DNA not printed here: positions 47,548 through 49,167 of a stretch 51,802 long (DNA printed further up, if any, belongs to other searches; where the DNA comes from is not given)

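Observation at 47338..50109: DUF362 domain fused to Ig-like, CBM9-like and CBM2 modules as the last gene of the cellulase array: candidate new cellulose-directed activity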

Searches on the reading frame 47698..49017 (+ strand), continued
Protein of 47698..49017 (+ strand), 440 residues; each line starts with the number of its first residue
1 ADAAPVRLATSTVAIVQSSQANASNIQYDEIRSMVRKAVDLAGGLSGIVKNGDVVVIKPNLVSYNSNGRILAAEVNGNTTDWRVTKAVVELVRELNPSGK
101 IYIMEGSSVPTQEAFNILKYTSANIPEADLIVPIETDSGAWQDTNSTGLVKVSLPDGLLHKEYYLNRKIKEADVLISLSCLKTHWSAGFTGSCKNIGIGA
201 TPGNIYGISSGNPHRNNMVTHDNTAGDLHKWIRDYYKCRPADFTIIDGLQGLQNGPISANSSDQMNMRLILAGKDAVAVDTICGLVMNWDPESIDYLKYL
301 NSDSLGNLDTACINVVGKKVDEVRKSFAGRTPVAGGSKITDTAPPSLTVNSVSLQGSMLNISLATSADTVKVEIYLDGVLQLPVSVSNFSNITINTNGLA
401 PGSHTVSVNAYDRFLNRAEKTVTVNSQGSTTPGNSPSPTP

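Call 71: search_protein_families(library=pfam, proteins=[P0252, P0257, P0262, P0234, P0235, P0249, P0316, P0351, P0364], max_evalue=0.0001)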
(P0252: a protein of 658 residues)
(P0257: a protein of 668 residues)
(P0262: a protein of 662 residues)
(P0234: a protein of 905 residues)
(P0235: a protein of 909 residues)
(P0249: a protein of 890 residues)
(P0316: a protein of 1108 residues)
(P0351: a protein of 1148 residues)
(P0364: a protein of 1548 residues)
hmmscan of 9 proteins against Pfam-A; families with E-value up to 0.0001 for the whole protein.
P0252 (658 aa): 2 families
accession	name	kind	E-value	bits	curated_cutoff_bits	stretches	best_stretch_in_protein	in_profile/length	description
PF04015.17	DUF362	-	2.4e-26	93.5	24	1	182-429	1-198/200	Domain of unknown function (DUF362)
PF18962.6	Por_Secre_tail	-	3e-10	40.7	27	1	587-655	1-73/75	Secretion system C-terminal sorting domain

P0257 (668 aa): 2 families
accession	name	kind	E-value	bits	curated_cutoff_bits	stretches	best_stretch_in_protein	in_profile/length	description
PF04015.17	DUF362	-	1.5e-22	81.1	24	1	186-434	1-197/200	Domain of unknown function (DUF362)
PF18962.6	Por_Secre_tail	-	1.4e-08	35.4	27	1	591-658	1-66/75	Secretion system C-terminal sorting domain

P0262 (662 aa): 2 families
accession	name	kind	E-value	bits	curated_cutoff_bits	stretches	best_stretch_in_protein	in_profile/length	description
PF04015.17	DUF362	-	8.1e-24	85.2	24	1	191-432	1-199/200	Domain of unknown function (DUF362)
PF18962.6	Por_Secre_tail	-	2.7e-07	31.2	27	1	585-660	1-74/75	Secretion system C-terminal sorting domain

P0234 (905 aa): 2 families
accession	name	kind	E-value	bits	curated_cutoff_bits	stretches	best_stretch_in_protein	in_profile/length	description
PF06452.16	CBM9_1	-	4.6e-65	219.4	23.4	2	473-680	1-183/185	Carbohydrate family 9 binding domain-like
PF04015.17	DUF362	-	2.2e-25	90.3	24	1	79-314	1-198/200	Domain of unknown function (DUF362)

P0235 (909 aa): 3 families
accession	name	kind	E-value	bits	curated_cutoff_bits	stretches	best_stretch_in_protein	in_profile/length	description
PF06452.16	CBM9_1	-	2e-39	135.9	23.4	1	568-773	1-183/185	Carbohydrate family 9 binding domain-like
PF04015.17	DUF362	-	3.6e-31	109.2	24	1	175-401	1-198/200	Domain of unknown function (DUF362)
PF00553.25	CBM_2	-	5e-30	104.3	24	1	803-904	1-101/101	Cellulose binding domain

P0249 (890 aa): 2 families
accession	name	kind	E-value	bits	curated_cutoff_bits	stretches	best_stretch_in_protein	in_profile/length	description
PF10282.15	Lactonase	-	1.8e-62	212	21.7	1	568-870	2-320/344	Lactonase, 7-bladed beta-propeller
PF04015.17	DUF362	-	1.3e-21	78.1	24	1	173-414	1-198/200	Domain of unknown function (DUF362)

P0316 (1108 aa): 4 families
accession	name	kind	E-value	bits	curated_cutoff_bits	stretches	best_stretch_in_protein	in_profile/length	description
PF08450.18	SGL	-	3.8e-37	128.7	26.3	1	849-1092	3-244/246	SMP-30/Gluconolactonase/LRE-like region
PF18998.6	Flg_new_2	-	4.6e-32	110.3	23.6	3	241-308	3-71/73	Divergent InlB B-repeat domain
PF04015.17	DUF362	-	2.6e-26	93.4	24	1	436-676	1-199/200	Domain of unknown function (DUF362)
PF00041.27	fn3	-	1.2e-12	48.2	25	1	150-229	1-80/84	Fibronectin type III domain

P0351 (1148 aa): 3 families
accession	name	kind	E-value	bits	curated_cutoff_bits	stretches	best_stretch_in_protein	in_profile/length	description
PF04015.17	DUF362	-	2.5e-43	148.9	24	1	89-317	1-198/200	Domain of unknown function (DUF362)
PF17128.10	DUF5107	-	6e-21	75.1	24.4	1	509-810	11-310/310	Domain of unknown function (DUF5107)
PF17957.7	Big_7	-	3.1e-11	44.2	24.1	1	378-445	1-70/70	Bacterial Ig domain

P0364 (1548 aa): 12 families
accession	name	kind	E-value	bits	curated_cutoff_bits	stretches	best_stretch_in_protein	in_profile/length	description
PF13620.12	CarboxypepD_reg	-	1.4e-67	224.5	32.3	4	828-904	2-82/82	Carboxypeptidase regulatory-like domain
PF13715.12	CarbopepD_reg_2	-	1.2e-32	112.2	32.2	4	1157-1237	1-81/88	CarboxypepD_reg-like domain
PF04015.17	DUF362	-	1.1e-27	97.9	24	1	85-333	1-197/200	Domain of unknown function (DUF362)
PF14686.12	fn3_3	-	1.3e-22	79.7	24.4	3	591-641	23-74/75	Polysaccharide lyase family 4, domain II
PF13927.12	Ig_3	-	6.2e-12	46.3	30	1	908-975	2-78/78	Immunoglobulin domain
PF08308.17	PEGA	-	3.5e-11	43.3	20.8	0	1187-1233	23-68/71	PEGA domain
PF07679.22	I-set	-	5.4e-09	36.4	23.7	1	908-986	1-88/90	Immunoglobulin I-set domain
PF09430.16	EMC7_beta-sandw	-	5.2e-08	33.5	26.6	0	579-625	3-51/122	ER membrane protein complex subunit 7, beta-sandwich domain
PF17802.7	SpaA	-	7.4e-08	32.9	23.1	0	853-898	35-84/91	Prealbumin-like fold domain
PF17210.9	SdrD_B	-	1.2e-06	29.1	29.7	0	832-899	31-97/112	SdrD B-like domain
PF11008.14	DUF2846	-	3e-06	27.6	34.3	0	597-638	33-72/92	Protein of unknown function (DUF2846)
PF13895.12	Ig_2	-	3.2e-06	27.7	27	1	917-983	9-73/79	Immunoglobulin domain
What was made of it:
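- A PF10282 lactonase is fused in P0249 (call 71). Cleavage of the N-terminal module is inferred only from its co-occurrence with T9SS tails (call 71). The same N-terminal module occurs in proteins with T9SS secretion tails (call 71).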

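Call 72: search_protein_families(library=pfam, proteins=[P0233, P0237, P0238, P0242, P0254, P0263, P0271, P0334, P0359, P0372], max_evalue=0.0001)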
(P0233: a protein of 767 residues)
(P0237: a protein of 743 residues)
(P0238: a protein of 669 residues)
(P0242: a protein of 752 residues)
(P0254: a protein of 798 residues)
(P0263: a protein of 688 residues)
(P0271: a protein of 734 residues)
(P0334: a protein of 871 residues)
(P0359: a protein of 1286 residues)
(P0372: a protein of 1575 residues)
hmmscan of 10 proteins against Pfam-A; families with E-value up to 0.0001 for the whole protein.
P0233 (767 aa): 1 family
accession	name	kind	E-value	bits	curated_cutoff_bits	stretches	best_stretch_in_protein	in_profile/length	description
PF04015.17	DUF362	-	6e-26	92.2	24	1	120-361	2-197/200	Domain of unknown function (DUF362)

P0237 (743 aa): 2 families
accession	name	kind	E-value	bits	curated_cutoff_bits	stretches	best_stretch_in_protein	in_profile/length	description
PF06452.16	CBM9_1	-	1.3e-34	120.2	23.4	1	534-742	1-184/185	Carbohydrate family 9 binding domain-like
PF04015.17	DUF362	-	5.4e-21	76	24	1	147-362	13-197/200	Domain of unknown function (DUF362)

P0238 (669 aa): 1 family
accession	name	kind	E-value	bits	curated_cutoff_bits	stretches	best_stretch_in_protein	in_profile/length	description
PF04015.17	DUF362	-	4.5e-22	79.5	24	1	127-335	13-197/200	Domain of unknown function (DUF362)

P0242 (752 aa): 2 families
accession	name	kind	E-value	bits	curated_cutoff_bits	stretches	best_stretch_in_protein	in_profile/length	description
PF06452.16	CBM9_1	-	1e-26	94.4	23.4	1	542-750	1-184/185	Carbohydrate family 9 binding domain-like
PF04015.17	DUF362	-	6.8e-22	78.9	24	1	156-371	12-197/200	Domain of unknown function (DUF362)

P0254 (798 aa): 4 families
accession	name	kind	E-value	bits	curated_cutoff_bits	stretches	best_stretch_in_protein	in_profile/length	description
PF04015.17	DUF362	-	8.2e-23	81.9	24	1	97-348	1-199/200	Domain of unknown function (DUF362)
PF00404.24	Dockerin_1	-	2.2e-10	41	22.9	1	595-648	1-54/57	Dockerin type I domain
PF02412.23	TSP_3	-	4.9e-08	33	25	0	580-609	1-27/36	Thrombospondin type 3 repeat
PF18962.6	Por_Secre_tail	-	3e-07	31.1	27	1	708-795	2-74/75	Secretion system C-terminal sorting domain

P0263 (688 aa): 2 families
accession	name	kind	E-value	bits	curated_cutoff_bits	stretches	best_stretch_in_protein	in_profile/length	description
PF06452.16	CBM9_1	-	3.5e-38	131.8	23.4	1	488-688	1-183/185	Carbohydrate family 9 binding domain-like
PF04015.17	DUF362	-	2.1e-19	70.8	24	1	115-329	13-197/200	Domain of unknown function (DUF362)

P0271 (734 aa): 2 families
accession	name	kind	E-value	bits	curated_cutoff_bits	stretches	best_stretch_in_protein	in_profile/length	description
PF06452.16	CBM9_1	-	8.5e-27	94.7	23.4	1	511-733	1-182/185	Carbohydrate family 9 binding domain-like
PF04015.17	DUF362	-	3.2e-19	70.2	24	1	104-342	13-197/200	Domain of unknown function (DUF362)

P0334 (871 aa): 3 families
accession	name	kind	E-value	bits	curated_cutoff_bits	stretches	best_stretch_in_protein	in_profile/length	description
PF04015.17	DUF362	-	1.2e-39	136.9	24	1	80-309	1-199/200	Domain of unknown function (DUF362)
PF17128.10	DUF5107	-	2.1e-27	96.4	24.4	1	511-809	18-310/310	Domain of unknown function (DUF5107)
PF17957.7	Big_7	-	1.5e-19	70.8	24.1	1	369-436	1-70/70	Bacterial Ig domain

P0359 (1286 aa): 5 families
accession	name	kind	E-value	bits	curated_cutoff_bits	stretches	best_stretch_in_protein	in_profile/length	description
PF04015.17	DUF362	-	3.2e-31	109.4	24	1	210-463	1-198/200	Domain of unknown function (DUF362)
PF13517.12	FG-GAP_3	-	6.4e-19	68.8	26.9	2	867-934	1-60/61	FG-GAP-like repeat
PF02018.23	CBM_4_9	-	2e-17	64.3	25.9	1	1106-1233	2-129/136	Carbohydrate binding domain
PF01839.29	FG-GAP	-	4e-09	36.6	22.1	0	919-940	4-25/37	FG-GAP repeat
PF17957.7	Big_7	-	2.8e-05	25.1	24.1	1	533-595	9-70/70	Bacterial Ig domain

P0372 (1575 aa): 4 families
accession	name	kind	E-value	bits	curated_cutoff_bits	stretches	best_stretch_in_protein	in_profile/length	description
PF18998.6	Flg_new_2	-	3.7e-63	209.9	23.6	4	749-824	1-72/73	Divergent InlB B-repeat domain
PF04015.17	DUF362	-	5.4e-32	111.9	24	1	166-407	1-199/200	Domain of unknown function (DUF362)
PF17957.7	Big_7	-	1e-06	29.7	24.1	1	467-535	1-69/70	Bacterial Ig domain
PF09479.16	Flg_new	-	8.3e-05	23.1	27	0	1086-1152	1-60/65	Listeria-Bacteroides repeat domain (List_Bact_rpt)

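Call 76: search_protein_families(library=pfam, proteins=[P0373, P0375, P0376, P0353, P0366, P0365, P0367, P0377], max_evalue=0.05)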
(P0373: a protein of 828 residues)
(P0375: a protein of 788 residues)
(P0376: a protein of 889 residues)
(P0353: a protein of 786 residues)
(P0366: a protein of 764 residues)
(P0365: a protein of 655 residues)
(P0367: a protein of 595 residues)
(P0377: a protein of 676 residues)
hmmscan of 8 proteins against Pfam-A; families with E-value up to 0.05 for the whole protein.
P0373 (828 aa): 3 families
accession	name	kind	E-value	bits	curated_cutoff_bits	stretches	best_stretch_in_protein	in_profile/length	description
PF04015.17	DUF362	-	5.6e-26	92.3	24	2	211-325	98-198/200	Domain of unknown function (DUF362)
PF17957.7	Big_7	-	7.9e-13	49.3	24.1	1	386-454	1-70/70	Bacterial Ig domain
PF19077.6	Big_13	-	0.0016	19.3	27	1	426-473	52-101/102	Bacterial Ig-like domain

P0375 (788 aa): 4 families
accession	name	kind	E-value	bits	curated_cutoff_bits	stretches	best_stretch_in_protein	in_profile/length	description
PF04015.17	DUF362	-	2e-30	106.8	24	1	191-441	1-198/200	Domain of unknown function (DUF362)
PF19190.6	BACON_2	-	8.7e-06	26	25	1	634-709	23-91/94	Viral BACON domain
PF00404.24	Dockerin_1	-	0.00027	21.5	22.9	1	717-767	3-52/57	Dockerin type I domain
PF05345.18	He_PIG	-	0.032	15.1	24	0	684-710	70-96/96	Putative Ig domain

P0376 (889 aa): 3 families
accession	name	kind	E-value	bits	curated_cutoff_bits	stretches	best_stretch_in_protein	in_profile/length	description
PF04015.17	DUF362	-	3e-34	119.3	24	1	183-431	1-199/200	Domain of unknown function (DUF362)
PF17957.7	Big_7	-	1.5e-07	32.4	24.1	1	498-561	7-69/70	Bacterial Ig domain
PF00404.24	Dockerin_1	-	7.6e-07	29.7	22.9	1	586-635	2-51/57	Dockerin type I domain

P0353 (786 aa): 2 families
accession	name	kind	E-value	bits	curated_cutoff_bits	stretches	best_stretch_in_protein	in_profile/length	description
PF04015.17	DUF362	-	2e-35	123.1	24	1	193-453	1-199/200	Domain of unknown function (DUF362)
PF00404.24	Dockerin_1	-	7.8e-05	23.2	22.9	1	717-769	2-53/57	Dockerin type I domain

P0366 (764 aa): 6 families
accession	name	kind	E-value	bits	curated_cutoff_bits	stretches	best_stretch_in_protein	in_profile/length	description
PF04015.17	DUF362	-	7.1e-26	91.9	24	1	189-456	1-199/200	Domain of unknown function (DUF362)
PF18911.6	PKD_4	-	6.6e-15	55.4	27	1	603-682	4-83/85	PKD domain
PF17957.7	Big_7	-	4.4e-11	43.7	24.1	1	515-583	1-70/70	Bacterial Ig domain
PF00801.26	PKD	-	2.9e-10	40.4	23.5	1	609-674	3-73/80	PKD domain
PF13750.12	Big_3_3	-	0.02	15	27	0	565-661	3-108/157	Bacterial Ig-like domain (group 3)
PF16967.11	TcfC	-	0.026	14.5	29.4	0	570-588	37-55/68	E-set like domain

P0365 (655 aa): 2 families
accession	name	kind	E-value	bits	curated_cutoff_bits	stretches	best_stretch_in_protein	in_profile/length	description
PF04015.17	DUF362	-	2.2e-29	103.4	24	1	81-328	1-198/200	Domain of unknown function (DUF362)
PF17957.7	Big_7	-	3.4e-12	47.3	24.1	1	387-453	1-68/70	Bacterial Ig domain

P0367 (595 aa): 2 families
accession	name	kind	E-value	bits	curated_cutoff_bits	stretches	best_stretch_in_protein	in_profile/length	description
PF04015.17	DUF362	-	1.2e-36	127.1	24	1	73-302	1-198/200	Domain of unknown function (DUF362)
PF17957.7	Big_7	-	2e-07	32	24.1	1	364-429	2-70/70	Bacterial Ig domain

P0377 (676 aa): 2 families
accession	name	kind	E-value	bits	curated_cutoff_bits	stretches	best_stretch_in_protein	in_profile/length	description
PF04015.17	DUF362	-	2.2e-30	106.7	24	1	87-339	1-198/200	Domain of unknown function (DUF362)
PF19077.6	Big_13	-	0.01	16.8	27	0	569-601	71-102/102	Bacterial Ig-like domain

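Call 78: find_related_loci(query=A1, collection=metagenome_contigs, flank=8000)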
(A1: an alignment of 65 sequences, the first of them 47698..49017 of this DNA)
Query A1 (440 aa) in metagenome_contigs; peptide patterns used: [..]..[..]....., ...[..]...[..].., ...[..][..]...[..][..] (x = any residue, [..] = any of these).
600 stretches matched a pattern (row limit reached: there are more); 269 encode a relative of the query (tblastn E <= 1e-3); the best 80 are kept; 80 distinct loci.
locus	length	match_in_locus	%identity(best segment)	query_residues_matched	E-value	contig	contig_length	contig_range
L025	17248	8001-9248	52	11-419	4e-142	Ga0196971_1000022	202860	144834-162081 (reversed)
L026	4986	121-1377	51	8-419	2e-138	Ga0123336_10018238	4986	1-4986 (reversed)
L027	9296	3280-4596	47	11-424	1e-125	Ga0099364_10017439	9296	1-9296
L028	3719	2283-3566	41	7-423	4e-104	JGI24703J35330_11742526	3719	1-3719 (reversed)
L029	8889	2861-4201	40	7-432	7e-101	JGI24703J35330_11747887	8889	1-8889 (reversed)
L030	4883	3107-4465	41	11-426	3e-95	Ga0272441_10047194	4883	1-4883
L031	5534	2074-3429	40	8-424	6e-95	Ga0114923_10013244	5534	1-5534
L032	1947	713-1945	41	8-400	1e-93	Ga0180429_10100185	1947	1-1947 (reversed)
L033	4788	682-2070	39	10-415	5e-88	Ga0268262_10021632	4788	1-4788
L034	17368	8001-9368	39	11-415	1e-83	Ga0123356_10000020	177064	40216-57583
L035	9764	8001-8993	47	13-332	2e-79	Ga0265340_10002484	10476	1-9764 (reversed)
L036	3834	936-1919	45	13-336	4e-76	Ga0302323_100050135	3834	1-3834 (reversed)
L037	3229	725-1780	41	13-351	3e-75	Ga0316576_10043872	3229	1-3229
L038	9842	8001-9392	36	11-424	8e-73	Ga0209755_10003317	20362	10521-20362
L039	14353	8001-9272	36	10-440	6e-63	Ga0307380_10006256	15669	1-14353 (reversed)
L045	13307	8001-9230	35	13-435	4e-54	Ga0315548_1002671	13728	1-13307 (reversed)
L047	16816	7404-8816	36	9-415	2e-77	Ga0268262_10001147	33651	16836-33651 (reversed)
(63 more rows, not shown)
